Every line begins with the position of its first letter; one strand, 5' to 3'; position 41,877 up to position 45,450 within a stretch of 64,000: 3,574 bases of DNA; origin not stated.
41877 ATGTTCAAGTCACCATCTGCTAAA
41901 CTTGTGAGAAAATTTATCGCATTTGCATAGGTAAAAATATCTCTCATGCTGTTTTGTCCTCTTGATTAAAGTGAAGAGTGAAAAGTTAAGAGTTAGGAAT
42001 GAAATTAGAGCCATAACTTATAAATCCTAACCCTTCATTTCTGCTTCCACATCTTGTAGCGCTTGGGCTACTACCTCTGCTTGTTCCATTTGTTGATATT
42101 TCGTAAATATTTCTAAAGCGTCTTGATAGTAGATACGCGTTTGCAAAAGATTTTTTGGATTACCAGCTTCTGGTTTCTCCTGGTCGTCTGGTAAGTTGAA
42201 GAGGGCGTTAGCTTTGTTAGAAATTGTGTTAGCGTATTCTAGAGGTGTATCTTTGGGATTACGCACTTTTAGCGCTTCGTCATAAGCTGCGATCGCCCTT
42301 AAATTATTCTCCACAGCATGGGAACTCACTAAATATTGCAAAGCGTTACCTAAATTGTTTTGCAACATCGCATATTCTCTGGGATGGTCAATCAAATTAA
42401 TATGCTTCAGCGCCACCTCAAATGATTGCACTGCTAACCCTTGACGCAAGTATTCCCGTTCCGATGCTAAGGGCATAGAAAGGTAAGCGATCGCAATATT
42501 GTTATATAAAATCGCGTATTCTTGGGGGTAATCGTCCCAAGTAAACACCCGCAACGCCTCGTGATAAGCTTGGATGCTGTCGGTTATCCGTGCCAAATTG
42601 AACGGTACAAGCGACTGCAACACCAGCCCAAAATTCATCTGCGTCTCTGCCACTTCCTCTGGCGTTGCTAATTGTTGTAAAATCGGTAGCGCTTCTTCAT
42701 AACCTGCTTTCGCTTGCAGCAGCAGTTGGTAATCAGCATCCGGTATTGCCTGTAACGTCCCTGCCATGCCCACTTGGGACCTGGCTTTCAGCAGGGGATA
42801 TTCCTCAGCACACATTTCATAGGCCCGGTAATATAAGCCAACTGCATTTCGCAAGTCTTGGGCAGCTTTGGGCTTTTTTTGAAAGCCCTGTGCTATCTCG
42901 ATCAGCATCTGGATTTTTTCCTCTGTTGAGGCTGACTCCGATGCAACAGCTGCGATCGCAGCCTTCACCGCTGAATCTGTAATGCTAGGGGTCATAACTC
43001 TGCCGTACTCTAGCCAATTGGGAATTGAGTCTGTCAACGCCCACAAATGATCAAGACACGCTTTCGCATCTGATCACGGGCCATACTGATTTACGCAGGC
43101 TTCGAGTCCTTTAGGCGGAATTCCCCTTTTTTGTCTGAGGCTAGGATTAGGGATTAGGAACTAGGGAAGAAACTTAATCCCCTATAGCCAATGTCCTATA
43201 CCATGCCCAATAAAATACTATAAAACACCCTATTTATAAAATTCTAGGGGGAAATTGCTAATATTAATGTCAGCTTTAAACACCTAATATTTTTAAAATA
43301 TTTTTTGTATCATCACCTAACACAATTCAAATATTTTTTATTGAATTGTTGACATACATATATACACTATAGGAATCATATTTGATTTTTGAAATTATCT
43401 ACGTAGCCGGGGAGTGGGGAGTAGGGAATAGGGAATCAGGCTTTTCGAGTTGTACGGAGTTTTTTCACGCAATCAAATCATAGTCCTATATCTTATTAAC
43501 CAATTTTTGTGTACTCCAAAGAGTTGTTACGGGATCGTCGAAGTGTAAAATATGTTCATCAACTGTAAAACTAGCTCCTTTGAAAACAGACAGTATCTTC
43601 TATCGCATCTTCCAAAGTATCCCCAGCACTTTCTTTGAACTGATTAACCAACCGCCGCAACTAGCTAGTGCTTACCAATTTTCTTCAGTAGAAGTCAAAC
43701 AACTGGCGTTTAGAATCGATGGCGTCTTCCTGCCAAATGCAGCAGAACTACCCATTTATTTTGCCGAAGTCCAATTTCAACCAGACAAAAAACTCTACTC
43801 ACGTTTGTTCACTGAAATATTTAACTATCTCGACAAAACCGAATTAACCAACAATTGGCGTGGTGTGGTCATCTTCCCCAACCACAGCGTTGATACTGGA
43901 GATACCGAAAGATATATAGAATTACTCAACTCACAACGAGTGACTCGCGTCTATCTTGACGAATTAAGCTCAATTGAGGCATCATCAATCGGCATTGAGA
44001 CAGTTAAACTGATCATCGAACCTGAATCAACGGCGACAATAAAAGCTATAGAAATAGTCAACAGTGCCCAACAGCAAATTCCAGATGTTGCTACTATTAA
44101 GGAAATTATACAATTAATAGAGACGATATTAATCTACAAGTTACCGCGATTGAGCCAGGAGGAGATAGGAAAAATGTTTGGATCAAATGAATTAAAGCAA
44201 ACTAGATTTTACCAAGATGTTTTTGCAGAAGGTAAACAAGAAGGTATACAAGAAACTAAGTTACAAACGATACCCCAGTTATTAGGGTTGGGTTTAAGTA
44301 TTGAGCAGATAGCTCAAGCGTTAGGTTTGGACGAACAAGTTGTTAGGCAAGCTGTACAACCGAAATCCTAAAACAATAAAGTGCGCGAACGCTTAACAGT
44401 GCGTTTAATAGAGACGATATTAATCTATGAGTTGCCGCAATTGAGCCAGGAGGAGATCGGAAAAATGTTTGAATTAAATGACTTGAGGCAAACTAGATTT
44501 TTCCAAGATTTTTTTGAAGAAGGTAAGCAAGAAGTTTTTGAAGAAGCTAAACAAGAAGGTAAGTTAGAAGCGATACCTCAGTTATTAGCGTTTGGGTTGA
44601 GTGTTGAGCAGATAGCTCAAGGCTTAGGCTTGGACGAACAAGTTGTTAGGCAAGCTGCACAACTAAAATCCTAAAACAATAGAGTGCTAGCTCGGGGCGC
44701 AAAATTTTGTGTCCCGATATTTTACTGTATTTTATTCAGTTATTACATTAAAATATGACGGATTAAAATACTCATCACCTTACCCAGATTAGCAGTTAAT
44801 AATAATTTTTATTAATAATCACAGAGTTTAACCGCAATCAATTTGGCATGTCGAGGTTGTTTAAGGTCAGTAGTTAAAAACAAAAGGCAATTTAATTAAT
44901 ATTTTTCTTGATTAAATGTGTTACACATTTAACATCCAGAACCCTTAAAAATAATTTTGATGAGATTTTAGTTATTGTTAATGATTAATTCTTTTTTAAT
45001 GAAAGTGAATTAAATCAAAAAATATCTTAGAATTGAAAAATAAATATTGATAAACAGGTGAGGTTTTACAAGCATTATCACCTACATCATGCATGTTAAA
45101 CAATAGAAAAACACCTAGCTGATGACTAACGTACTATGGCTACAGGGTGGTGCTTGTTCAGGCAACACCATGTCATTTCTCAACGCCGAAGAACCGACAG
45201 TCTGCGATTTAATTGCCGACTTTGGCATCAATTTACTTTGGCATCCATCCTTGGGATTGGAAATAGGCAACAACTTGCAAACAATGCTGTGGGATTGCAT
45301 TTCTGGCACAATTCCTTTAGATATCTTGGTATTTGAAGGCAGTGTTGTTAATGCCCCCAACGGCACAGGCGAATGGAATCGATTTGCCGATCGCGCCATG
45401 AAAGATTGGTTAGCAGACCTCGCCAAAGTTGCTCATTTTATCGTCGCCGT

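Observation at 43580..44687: Rpn/DUF2887 nuclease with a second, stand-alone variant of its own C-terminal (antitoxin-like) domain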

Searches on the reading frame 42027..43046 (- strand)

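Call 35: search_protein_families(library=padloc, proteins=[window:42027-43046:-], max_evalue=0.01)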
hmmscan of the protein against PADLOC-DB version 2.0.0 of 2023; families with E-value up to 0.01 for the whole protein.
window:42027-43046:- (339 aa): 0 families

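Call 48: search_protein_families(library=pfam, proteins=[window:42027-43046:-], max_evalue=1)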
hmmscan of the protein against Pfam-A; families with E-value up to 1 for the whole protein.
window:42027-43046:- (339 aa): 2 families
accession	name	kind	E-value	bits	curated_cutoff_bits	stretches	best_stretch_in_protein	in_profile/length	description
PF20308.4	TPR-S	-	0.11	13.6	27.6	0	58-86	68-96/102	Tetratricopeptide Repeats-Sensor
PF24495.1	Ig_TMEM131_2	-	0.12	12.8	27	1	253-306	16-69/94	Transmembrane protein 131 second Ig-like domain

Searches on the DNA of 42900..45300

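Call 66: search_rna_families(source=window, start=42900, end=45300, threshold=evalue, max_evalue=1)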
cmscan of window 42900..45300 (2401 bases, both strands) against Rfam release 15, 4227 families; matches with E-value up to 1: 0.
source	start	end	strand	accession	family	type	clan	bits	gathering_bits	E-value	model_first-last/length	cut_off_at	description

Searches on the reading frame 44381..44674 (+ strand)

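Call 4: search_protein_families(library=pfam, proteins=[window:44381-44674:+], max_evalue=1)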
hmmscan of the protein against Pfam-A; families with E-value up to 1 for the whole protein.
window:44381-44674:+ (97 aa): 7 families
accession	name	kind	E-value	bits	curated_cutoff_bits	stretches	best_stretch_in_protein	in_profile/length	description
PF11103.14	DUF2887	-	0.00053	20.5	24.1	1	5-30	175-200/200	Protein of unknown function (DUF2887)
PF08281.18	Sigma70_r4_2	-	0.003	17.6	25.7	1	71-93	25-47/54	Sigma-70, region 4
PF04545.22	Sigma70_r4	-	0.0071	16.3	24.1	0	15-31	16-31/50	Sigma-70, region 4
PF04255.20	DUF433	-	0.18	12.1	23.6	0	64-92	23-52/56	Protein of unknown function (DUF433)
PF08784.17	RPA_C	-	0.19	12.9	22.6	1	72-94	69-91/106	Replication protein A C terminal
PF13936.12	HTH_38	-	0.21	11.8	27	0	63-85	11-33/44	Helix-turn-helix domain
PF13384.12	HTH_23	-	0.22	11.8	24.6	1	61-91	7-36/50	Homeodomain-like domain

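Call 5: search_protein_families(library=ncbifam, proteins=[window:44381-44674:+], max_evalue=1)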
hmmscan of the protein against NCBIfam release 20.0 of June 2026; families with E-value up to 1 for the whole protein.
window:44381-44674:+ (97 aa): 2 families
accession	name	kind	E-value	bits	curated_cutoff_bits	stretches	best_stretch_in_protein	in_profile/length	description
TIGR01784.1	T_den_put_tspse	subfamily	4.1e-13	49.8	52.1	1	4-91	177-272/273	Rpn family recombination-promoting nuclease/putative transposase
TIGR02937.1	sigma70-ECF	superfamily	0.057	13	42.9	0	47-92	120-153/165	sigma-70 family RNA polymerase sigma factor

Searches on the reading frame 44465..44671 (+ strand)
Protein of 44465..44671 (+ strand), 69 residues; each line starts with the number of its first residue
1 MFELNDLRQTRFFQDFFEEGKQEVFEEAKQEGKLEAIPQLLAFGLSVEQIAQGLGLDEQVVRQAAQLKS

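Call 21: find_homologous_proteins(query=window:44465-44671:+, max_evalue=0.001)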
Query seq(69 aa) (69 aa): 114 proteins with E <= 0.001 among 115 candidates.
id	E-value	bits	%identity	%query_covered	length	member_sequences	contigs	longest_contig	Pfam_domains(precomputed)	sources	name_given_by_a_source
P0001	9.1e-35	134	100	100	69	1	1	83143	-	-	-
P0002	1.6e-28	114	89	100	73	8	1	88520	-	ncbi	-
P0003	3.8e-28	113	88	100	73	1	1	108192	-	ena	-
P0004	1.9e-27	111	86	100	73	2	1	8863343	-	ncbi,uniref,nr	ncbi:hypothetical protein IQ276_006295 [Desmonostoc muscorum LEGE 12446]|uniref:Rpn family recombina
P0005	7.2e-27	109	85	100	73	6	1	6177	-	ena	-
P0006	1.3e-26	108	83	100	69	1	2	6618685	-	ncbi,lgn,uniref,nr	ncbi:hypothetical protein PQG02_09685 [Nostoc sp. UHCC 0926]|uniref:hypothetical protein n=1 Tax=unc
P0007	1.4e-26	108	73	100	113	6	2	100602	-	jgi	jgi:predicted transposase/invertase (TIGR01784 family)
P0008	2.0e-26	108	83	100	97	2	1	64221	-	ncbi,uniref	ncbi:MAG: Rpn family recombination-promoting nuclease/putative transposase [Nostoc sp.]|uniref:Rpn f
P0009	2.6e-26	108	86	100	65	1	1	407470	-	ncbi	ncbi:hypothetical protein [Nostoc sp.]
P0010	3.8e-26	107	84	100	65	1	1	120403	-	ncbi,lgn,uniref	ncbi:hypothetical protein [Nostoc sp.]|uniref:hypothetical protein n=1 Tax=Nostoc sp. TaxID=1180 Rep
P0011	6.1e-26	106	82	100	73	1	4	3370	-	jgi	jgi:predicted transposase/invertase (TIGR01784 family)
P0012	6.5e-26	106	87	100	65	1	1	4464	-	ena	-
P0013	6.5e-26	106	83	100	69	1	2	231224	-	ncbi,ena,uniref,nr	ncbi:hypothetical protein [Nostoc sp. NMS8]|uniref:hypothetical protein n=1 Tax=Nostoc sp. NMS8 TaxI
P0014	7.2e-26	106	82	100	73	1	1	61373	-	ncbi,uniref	ncbi:hypothetical protein [Nostoc sp.]|uniref:hypothetical protein n=1 Tax=Nostoc sp. TaxID=1180 Rep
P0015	1.0e-25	106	84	100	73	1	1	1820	-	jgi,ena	-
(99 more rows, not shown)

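Call 30: predict_structure(alignment_id=A2)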
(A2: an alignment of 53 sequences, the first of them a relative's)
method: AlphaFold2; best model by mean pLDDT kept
length: 69 residues; sequences in the alignment: 53
mean_pLDDT: 71.2   pTM: 0.48
mean pLDDT of the five models: 71.2, 70.0, 68.3, 64.7, 62.0
residues with pLDDT >= 90: 0; 70-90: 38; 50-70: 29; < 50: 2
segments of 3 or more residues with pLDDT < 50: none
pLDDT, mean of each block of 10 residues (from residue 1): 67 65 55 75 82 82 74
secondary structure, 60 per line:
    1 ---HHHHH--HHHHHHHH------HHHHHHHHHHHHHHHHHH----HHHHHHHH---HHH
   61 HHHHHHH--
elements in order: H4-8 H11-18 H25-42 H47-54 H58-67

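Call 33: fold_search(model_id=the predicted structure, library=pdb)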
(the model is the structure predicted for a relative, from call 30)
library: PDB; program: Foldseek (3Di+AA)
matches with E <= 10: 542; with E <= 0.001: 0
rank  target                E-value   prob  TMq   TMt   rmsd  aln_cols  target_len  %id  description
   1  2x48_A                2.9e-01  1.00  0.51  0.64   0.9        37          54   30  ORF 55 from Sulfolobus islandicus rudivirus 1 (released 2010-07-21)
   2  8b4h_A                7.3e-01  0.98  0.47  0.09   0.8        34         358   32  IstA transposase cleaved donor complex (released 2023-05-03)
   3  4ldz_B                9.7e-01  0.63  0.44  0.17   8.4        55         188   24  Crystal structure of the full-length response regulator DesR in the active state (released 2014-07-16)
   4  8q4d_A                1.1e+00  0.93  0.46  0.09   1.1        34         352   32  IstA-IstB(E167Q) Strand Transfer Complex (released 2024-07-10)
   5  2lvs_MODEL_1_A        1.4e+00  0.90  0.46  0.31   1.3        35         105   23  NMR solution structure of a CRISPR repeat binding protein (released 2013-01-23)
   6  8b4h_C                1.5e+00  0.87  0.45  0.09   1.1        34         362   32  IstA transposase cleaved donor complex (released 2023-05-03)
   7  8r7y_A                1.6e+00  0.89  0.49  0.12   1.7        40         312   20  Deoxyribonucleoside regulator DeoR in complex with the DNA operator (released 2024-06-19)
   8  6jqs                  1.6e+00  0.85  0.44  0.45   1.2        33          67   33  Structure of Transcription factor, GerE (released 2019-04-24)
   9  3pvp_B                1.6e+00  0.60  0.51  0.39   4.7        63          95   21  Structure of Mycobacterium tuberculosis DnaA-DBD in complex with box2 DNA (released 2011-05-25)
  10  4zmr_A                1.7e+00  0.87  0.45  0.16   1.4        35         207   28  Structural characterization of the full-length response regulator spr1814 in complex with a phosphate analogue reveals (released 2016-04-27)
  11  2r0q_D                1.7e+00  0.47  0.55  0.21  12.4        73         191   15  Crystal structure of a serine recombinase- DNA regulatory complex (released 2008-04-01)
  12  5clv_M                1.7e+00  0.35  0.41  0.44   6.1        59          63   22  Crystal Structure of KorA-operator DNA complex (KorA-OA) (released 2016-04-06)
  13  3e6m_A                1.8e+00  0.20  0.40  0.22   7.1        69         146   22  The crystal structure of a MarR family transcriptional regulator from Silicibacter pomeroyi DSS. (released 2008-09-02)
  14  7bhy_C                1.9e+00  0.89  0.52  0.63   1.7        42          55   19  DNA-binding domain of DeoR in complex with the DNA operator (released 2021-11-10)
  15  3c57_A                2.0e+00  0.77  0.44  0.58   1.8        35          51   28  Crystal Structure of the Mycobacterium tuberculosis Hypoxic Response Regulator DosR C-terminal Domain Crystal Form II (released 2008-04-22)
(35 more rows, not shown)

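Call 34: search_solved_structures(query=A2, max_evalue=10, show_alignments=3)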
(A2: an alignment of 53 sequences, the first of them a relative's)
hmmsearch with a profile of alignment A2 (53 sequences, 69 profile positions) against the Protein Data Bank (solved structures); distinct sequences matched with E-value up to 10: 5.
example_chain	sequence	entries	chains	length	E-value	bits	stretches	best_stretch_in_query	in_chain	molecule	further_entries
2x48_A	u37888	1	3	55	0.0056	19.8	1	34-63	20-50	CAG38821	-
7bqb_A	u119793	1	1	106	0.088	15.9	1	46-63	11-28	NF6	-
8q4d_A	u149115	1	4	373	1.2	12.3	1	39-63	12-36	Putative transposase for insertion sequence element IS5376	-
8b4h_A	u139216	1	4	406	1.4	12.1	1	39-63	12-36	Putative transposase for insertion sequence element IS5376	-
6rw8_A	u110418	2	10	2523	9.8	9.3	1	41-67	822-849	A component of insecticidal toxin complex (Tc)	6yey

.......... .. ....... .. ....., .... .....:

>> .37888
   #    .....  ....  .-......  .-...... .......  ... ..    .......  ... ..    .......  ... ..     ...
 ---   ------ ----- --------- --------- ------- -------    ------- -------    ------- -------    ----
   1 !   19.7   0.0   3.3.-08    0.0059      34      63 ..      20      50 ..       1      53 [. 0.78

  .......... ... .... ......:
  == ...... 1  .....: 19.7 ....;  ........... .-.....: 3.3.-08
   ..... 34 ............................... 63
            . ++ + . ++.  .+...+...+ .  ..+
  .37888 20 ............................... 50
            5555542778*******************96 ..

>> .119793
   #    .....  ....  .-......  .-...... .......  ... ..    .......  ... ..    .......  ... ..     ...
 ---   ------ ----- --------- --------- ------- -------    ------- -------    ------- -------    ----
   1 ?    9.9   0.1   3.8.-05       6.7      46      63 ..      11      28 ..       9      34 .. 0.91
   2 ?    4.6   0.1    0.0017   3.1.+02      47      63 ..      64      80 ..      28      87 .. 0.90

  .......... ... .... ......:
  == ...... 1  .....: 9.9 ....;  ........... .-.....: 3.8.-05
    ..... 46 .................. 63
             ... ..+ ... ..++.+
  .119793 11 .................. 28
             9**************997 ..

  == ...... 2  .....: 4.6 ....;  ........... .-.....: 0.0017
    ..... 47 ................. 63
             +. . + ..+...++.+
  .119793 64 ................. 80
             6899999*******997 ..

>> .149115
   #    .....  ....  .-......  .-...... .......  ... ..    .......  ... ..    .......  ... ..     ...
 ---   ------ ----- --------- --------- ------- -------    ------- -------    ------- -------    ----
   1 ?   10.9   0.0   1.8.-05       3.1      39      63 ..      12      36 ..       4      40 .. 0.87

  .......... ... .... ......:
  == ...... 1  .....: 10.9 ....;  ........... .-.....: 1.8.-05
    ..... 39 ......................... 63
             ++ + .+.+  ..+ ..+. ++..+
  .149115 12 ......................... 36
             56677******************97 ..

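Call 35: search_protein_families(library=padloc, proteins=[window:44465-44671:+], max_evalue=0.01)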
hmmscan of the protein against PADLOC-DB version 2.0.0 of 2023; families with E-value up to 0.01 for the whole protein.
window:44465-44671:+ (69 aa): 0 families

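Call 48: search_protein_families(library=pfam, proteins=[window:44465-44671:+], max_evalue=1)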
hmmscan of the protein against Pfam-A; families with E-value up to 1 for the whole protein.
window:44465-44671:+ (69 aa): 3 families
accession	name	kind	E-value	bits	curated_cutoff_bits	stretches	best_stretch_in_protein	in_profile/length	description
PF08281.18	Sigma70_r4_2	-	0.031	14.3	25.7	1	43-65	25-47/54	Sigma-70, region 4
PF08784.17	RPA_C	-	0.11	13.6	22.6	1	44-66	69-91/106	Replication protein A C terminal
PF13384.12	HTH_23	-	0.18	12.1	24.6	1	33-63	7-36/50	Homeodomain-like domain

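Call 62: search_protein_representatives(protein=window:44465-44671:+)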
Query: 69 residues. Proteins with E-value up to 0.001 (for the whole library): 325; up to 1e-10: 17; up to 1e-30: 0. The best 150 are listed.
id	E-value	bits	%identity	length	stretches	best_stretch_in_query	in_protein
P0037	1.4e-24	100.6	84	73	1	1-69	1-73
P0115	1.8e-18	81.4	78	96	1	1-69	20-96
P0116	1.1e-16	75.8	55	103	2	2-65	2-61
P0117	8.8e-16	72.9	55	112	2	1-66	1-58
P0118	2.8e-15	71.3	66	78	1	1-67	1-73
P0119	1.4e-14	69.1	57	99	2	2-56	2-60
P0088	1.3e-13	66.1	60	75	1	2-68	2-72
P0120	3.7e-13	64.7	56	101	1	1-63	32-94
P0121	3.8e-13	64.6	57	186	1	2-64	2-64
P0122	4.0e-13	64.6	56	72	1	1-66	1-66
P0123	9.4e-13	63.4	61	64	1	2-66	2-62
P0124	9.7e-13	63.4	56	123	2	2-65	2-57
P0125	1.4e-12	62.9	55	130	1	1-67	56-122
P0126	8.8e-12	60.4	58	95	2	3-66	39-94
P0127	3.5e-11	58.5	47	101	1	1-66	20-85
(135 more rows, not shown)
